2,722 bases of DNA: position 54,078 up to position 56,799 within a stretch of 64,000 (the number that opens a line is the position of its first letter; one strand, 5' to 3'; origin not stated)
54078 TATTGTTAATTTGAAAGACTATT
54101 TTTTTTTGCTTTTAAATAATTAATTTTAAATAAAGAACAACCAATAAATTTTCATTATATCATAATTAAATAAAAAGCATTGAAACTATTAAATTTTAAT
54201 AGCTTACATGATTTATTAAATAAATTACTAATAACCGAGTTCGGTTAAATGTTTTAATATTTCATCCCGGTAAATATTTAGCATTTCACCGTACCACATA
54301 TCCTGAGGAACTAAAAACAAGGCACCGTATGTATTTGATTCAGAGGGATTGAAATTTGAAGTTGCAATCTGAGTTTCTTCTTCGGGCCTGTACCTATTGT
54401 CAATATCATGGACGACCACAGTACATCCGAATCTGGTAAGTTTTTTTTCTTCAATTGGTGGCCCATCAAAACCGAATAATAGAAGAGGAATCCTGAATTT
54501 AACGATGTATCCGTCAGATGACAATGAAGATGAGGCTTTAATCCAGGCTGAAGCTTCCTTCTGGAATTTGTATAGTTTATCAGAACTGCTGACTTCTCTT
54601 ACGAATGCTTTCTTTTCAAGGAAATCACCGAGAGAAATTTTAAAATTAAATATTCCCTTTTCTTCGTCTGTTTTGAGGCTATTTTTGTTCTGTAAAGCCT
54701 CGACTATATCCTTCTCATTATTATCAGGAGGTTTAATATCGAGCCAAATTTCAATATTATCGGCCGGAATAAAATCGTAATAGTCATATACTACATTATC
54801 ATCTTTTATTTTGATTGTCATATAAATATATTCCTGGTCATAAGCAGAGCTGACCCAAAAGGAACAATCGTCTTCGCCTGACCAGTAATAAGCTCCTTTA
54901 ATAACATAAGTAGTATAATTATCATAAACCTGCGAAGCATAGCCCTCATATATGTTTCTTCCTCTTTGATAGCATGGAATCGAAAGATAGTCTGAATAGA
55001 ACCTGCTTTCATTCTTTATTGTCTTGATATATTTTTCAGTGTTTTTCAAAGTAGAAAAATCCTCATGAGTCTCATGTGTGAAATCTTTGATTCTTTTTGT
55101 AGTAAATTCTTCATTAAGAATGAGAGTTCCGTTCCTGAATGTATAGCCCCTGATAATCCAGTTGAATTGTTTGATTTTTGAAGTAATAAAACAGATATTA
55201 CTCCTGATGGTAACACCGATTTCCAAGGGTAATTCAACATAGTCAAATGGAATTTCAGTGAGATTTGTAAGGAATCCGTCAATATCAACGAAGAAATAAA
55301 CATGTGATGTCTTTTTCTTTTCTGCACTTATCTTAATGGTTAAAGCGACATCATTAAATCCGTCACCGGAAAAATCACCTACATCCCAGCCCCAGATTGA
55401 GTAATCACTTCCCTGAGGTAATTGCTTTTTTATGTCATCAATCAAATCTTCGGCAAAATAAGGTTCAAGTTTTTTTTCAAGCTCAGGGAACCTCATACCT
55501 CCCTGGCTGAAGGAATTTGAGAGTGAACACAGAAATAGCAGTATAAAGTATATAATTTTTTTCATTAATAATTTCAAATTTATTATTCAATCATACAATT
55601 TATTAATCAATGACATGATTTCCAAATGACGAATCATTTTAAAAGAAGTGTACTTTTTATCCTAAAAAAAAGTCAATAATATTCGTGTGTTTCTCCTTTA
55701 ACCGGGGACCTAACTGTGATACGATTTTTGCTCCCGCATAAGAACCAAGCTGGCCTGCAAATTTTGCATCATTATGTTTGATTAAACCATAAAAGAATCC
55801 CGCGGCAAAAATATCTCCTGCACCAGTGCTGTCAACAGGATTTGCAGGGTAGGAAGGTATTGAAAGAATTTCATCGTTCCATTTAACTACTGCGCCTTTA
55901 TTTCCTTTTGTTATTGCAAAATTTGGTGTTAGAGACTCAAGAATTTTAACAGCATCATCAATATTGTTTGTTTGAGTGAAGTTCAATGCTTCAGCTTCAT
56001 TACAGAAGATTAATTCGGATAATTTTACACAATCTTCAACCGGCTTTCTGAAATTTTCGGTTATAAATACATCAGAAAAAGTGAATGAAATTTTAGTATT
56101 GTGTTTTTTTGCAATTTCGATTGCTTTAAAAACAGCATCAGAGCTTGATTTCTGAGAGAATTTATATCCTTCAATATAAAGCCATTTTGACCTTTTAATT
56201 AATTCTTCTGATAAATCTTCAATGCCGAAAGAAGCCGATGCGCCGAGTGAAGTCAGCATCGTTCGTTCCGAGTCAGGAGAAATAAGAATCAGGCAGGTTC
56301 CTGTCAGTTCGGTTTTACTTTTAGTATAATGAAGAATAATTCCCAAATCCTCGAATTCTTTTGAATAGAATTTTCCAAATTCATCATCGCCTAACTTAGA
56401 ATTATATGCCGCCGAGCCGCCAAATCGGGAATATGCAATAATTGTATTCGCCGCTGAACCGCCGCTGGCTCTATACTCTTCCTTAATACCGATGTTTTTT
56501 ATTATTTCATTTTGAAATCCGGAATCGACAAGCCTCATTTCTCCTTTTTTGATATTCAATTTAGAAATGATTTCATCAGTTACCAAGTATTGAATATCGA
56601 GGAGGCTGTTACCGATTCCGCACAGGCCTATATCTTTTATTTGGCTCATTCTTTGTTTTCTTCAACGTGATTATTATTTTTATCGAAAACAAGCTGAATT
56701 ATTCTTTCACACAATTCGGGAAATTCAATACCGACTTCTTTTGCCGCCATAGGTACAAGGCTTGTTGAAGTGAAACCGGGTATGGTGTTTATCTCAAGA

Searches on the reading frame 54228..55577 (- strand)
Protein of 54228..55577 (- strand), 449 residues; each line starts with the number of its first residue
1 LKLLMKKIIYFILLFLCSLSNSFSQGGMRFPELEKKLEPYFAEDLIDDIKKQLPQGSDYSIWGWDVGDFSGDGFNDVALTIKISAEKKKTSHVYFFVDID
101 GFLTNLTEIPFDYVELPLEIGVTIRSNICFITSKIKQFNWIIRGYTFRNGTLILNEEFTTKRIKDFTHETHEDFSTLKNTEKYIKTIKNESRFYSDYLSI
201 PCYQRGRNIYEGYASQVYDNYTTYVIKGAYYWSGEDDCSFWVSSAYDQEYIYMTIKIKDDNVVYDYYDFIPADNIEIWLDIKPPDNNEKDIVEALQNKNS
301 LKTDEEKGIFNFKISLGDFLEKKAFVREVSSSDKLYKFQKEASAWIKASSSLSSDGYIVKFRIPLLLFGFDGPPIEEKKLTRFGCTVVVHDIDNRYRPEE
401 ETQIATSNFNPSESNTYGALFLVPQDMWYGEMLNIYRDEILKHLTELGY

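Call 77: search_protein_families(library=pfam, proteins=[window:54228-55577:-], max_evalue=0.001)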
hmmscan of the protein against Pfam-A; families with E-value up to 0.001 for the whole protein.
window:54228-55577:- (449 aa): 1 family
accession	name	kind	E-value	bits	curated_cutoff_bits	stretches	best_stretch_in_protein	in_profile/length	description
PF06452.16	CBM9_1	-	1.2e-06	29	23.4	1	213-423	4-183/185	Carbohydrate family 9 binding domain-like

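Call 78: search_protein_families(library=padloc, proteins=[window:54228-55577:-], max_evalue=0.001)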
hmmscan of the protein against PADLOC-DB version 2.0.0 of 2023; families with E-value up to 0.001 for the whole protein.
window:54228-55577:- (449 aa): 0 families

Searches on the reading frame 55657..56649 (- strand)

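Call 77: search_protein_families(library=pfam, proteins=[window:55657-56649:-], max_evalue=0.001)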
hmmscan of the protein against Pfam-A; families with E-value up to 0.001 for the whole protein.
window:55657-56649:- (330 aa): 1 family
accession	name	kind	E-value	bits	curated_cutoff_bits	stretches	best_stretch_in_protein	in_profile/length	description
PF00294.29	PfkB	-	5.2e-52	177.5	25.8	1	62-317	35-297/302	pfkB family carbohydrate kinase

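Call 78: search_protein_families(library=padloc, proteins=[window:55657-56649:-], max_evalue=0.001)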
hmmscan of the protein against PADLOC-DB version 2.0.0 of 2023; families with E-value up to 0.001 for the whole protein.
window:55657-56649:- (330 aa): 1 family
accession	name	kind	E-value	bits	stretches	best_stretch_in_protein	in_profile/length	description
PDLC01079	C3a159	-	5.5e-05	21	1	143-249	126-231/265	methyl transferase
